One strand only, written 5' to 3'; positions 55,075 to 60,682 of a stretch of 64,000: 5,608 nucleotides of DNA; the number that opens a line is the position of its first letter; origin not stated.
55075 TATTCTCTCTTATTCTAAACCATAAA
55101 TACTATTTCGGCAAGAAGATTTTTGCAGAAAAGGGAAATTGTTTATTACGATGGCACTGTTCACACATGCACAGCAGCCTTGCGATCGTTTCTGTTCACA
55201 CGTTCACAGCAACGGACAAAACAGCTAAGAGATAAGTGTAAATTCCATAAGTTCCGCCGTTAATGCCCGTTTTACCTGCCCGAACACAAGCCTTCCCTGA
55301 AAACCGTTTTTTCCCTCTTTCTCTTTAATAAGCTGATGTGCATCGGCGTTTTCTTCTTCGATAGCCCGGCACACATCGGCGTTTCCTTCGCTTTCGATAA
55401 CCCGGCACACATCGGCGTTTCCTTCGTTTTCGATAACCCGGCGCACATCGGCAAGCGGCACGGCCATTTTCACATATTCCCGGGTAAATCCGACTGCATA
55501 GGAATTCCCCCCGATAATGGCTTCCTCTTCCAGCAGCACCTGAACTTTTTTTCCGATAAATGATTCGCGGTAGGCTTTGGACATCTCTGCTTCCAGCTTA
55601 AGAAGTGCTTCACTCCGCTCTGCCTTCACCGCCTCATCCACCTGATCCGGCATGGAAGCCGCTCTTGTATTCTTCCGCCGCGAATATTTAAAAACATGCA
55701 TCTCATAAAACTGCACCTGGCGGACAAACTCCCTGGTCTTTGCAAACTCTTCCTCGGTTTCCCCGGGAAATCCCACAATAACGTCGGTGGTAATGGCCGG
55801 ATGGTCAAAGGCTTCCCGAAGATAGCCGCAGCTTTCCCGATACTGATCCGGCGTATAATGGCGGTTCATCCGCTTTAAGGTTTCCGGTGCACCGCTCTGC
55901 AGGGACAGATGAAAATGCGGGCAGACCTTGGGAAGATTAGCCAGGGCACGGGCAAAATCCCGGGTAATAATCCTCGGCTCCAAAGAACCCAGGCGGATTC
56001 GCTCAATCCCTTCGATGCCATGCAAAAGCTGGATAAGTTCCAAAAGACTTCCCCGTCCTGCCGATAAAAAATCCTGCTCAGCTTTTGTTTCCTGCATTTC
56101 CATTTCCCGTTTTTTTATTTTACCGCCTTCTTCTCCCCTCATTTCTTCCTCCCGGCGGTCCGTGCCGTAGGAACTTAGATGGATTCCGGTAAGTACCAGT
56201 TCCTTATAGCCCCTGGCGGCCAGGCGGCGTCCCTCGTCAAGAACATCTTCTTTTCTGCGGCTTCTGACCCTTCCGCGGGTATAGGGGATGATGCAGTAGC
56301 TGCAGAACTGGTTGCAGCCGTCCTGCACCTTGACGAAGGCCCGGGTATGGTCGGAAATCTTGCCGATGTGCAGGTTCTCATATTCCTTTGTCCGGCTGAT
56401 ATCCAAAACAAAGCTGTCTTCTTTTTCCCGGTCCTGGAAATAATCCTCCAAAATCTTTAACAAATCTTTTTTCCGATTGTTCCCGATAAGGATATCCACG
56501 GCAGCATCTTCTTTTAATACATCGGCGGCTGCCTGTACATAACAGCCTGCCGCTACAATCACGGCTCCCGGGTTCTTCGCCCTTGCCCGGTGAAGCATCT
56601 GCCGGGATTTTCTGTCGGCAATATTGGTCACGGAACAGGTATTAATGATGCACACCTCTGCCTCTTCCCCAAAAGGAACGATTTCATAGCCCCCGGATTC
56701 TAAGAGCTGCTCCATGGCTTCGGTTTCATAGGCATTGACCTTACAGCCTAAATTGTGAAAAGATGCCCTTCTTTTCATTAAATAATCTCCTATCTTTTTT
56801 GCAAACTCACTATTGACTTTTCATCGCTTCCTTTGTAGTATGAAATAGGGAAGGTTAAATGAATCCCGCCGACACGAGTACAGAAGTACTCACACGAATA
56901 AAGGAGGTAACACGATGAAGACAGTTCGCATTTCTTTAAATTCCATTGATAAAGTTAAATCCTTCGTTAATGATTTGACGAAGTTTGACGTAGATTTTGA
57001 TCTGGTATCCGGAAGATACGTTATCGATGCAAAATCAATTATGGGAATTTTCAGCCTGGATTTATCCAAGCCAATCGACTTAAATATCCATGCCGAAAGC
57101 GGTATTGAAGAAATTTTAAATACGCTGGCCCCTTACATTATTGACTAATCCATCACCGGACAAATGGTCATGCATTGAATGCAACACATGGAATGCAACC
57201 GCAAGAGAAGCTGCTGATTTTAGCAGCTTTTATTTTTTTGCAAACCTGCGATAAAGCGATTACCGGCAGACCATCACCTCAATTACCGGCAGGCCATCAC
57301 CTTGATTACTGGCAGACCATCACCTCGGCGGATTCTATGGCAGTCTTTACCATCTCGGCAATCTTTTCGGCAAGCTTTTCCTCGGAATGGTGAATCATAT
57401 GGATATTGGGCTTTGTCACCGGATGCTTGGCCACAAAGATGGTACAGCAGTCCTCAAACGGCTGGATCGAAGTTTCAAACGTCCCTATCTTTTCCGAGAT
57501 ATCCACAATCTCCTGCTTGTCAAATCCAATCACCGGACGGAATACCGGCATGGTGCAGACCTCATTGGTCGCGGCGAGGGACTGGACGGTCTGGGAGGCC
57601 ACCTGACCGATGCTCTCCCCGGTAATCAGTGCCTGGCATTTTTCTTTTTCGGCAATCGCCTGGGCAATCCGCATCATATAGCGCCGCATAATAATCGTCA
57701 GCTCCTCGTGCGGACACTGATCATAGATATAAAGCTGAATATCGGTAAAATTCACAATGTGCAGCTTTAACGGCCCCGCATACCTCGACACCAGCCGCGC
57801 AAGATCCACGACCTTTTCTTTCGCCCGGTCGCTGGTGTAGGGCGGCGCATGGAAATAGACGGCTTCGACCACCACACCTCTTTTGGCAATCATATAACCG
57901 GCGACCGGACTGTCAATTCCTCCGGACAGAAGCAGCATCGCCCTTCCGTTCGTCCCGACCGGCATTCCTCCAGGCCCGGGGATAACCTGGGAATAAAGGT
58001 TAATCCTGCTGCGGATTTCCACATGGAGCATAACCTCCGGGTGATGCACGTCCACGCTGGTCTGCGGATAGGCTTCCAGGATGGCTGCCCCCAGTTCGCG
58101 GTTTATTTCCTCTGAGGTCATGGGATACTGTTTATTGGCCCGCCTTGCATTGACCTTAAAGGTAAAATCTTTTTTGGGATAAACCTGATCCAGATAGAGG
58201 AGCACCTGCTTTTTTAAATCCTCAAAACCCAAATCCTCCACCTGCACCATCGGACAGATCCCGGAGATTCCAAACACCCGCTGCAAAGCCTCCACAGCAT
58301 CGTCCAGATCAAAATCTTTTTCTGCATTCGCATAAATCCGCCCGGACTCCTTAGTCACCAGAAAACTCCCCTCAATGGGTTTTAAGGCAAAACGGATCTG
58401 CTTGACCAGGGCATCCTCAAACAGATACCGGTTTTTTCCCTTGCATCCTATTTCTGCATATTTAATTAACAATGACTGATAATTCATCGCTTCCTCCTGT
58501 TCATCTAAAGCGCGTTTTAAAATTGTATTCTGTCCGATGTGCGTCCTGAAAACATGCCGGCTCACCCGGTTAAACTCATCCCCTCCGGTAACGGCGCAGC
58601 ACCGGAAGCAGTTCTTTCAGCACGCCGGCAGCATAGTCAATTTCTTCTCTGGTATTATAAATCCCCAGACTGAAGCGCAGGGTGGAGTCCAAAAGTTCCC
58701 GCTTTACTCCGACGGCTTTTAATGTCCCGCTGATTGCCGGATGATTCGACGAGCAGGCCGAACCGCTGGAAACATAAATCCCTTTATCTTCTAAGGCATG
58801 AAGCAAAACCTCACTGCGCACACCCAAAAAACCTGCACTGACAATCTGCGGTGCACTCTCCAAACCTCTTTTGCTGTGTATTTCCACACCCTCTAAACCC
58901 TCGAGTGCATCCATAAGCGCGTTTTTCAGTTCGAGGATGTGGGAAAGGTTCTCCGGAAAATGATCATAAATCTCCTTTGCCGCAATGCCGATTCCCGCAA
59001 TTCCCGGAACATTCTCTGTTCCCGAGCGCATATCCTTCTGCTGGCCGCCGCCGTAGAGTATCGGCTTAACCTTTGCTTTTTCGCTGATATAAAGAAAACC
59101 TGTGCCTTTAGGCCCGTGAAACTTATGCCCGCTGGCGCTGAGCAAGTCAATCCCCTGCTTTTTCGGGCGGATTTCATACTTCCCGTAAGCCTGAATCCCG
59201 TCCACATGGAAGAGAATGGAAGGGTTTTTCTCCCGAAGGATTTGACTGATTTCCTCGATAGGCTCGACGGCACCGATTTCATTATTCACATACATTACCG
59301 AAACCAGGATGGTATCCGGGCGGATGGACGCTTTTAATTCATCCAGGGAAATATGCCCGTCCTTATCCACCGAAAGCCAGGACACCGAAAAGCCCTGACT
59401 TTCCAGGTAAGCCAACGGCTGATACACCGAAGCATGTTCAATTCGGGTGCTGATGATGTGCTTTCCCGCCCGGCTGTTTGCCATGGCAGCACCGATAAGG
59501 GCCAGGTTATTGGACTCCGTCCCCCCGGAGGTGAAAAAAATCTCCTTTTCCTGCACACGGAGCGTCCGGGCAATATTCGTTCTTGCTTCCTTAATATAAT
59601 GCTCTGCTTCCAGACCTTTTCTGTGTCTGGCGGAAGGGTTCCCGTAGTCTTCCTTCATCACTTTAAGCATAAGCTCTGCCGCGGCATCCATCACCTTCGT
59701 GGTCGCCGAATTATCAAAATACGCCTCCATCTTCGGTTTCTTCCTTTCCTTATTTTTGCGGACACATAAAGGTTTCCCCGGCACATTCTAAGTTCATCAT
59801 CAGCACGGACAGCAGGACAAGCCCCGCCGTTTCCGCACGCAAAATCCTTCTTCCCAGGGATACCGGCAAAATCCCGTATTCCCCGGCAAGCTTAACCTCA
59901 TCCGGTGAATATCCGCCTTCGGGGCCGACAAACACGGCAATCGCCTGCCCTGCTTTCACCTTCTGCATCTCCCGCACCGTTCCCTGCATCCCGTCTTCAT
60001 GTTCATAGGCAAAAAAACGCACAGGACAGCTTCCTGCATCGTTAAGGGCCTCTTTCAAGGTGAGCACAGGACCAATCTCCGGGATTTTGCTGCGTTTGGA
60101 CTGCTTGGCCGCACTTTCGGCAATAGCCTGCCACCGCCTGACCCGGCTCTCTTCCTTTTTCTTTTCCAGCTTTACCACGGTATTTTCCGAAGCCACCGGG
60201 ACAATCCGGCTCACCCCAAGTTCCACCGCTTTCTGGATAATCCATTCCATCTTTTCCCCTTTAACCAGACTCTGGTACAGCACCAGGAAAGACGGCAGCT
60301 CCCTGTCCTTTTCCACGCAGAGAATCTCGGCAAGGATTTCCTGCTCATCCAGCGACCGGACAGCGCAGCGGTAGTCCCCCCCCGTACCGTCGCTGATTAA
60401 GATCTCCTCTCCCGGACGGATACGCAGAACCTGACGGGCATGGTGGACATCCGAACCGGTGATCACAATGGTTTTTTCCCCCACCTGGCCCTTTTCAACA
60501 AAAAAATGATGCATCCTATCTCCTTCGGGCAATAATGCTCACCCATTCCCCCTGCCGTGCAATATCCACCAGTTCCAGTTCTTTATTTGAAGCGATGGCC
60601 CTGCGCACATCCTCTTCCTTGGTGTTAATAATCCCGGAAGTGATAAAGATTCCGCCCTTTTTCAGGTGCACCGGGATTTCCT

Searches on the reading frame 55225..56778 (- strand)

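Call 60: search_protein_families(library=pfam, proteins=[window:55225-56778:-], max_evalue=0.00001)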
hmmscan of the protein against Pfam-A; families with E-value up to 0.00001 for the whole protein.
window:55225-56778:- (517 aa): 2 families
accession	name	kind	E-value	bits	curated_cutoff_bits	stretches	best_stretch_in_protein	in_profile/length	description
PF04055.27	Radical_SAM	-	6.8e-27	95.1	29.5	1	150-352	2-166/166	Radical SAM superfamily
PF00919.26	UPF0004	-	1.9e-25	89.1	27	1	5-99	2-98/98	Uncharacterized protein family UPF0004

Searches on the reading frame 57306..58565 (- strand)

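Call 60: search_protein_families(library=pfam, proteins=[window:57306-58565:-], max_evalue=0.00001)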
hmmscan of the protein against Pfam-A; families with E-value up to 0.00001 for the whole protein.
window:57306-58565:- (419 aa): 3 families
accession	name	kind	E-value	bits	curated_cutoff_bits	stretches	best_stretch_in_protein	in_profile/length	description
PF02568.20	ThiI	-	8.8e-67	225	20.5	1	204-398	1-195/197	Thiamine biosynthesis protein (ThiI)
PF22025.1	ThiI_fer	-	4.5e-22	78.7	25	1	32-104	2-72/72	ThiI ferredoxin-like domain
PF02926.22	THUMP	-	1.4e-18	67.5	20.6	1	114-186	4-76/84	THUMP domain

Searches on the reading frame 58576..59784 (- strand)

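Call 61: search_protein_families(library=pfam, proteins=[window:58576-59784:-], max_evalue=0.01)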
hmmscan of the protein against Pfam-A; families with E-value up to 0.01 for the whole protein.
window:58576-59784:- (402 aa): 4 families
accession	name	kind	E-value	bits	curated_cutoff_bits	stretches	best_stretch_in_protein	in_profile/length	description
PF00266.25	Aminotran_5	-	4.5e-78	263.2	21.5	1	22-384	2-370/371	Aminotransferase class-V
PF01212.27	Beta_elim_lyase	-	1.1e-05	25.4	27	1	29-196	8-169/288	Beta-eliminating lyase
PF01053.26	Cys_Met_Meta_PP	-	0.00012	21.2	27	1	95-222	79-199/381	Cys/Met metabolism PLP-dependent enzyme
PF06838.17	Met_gamma_lyase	-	0.0092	15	24.2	0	136-222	134-224/405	Methionine gamma-lyase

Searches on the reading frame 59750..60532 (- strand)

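Call 61: search_protein_families(library=pfam, proteins=[window:59750-60532:-], max_evalue=0.01)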
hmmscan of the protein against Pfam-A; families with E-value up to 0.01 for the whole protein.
window:59750-60532:- (260 aa): 2 families
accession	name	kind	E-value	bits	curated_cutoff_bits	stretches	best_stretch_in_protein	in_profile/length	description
PF04452.19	Methyltrans_RNA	-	3e-51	173.7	23.9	1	78-245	2-165/165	RNA methyltransferase domain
PF20260.4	PUA_4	-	4e-13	49.7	23.9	1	24-71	1-48/48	RNA methyltransferase PUA domain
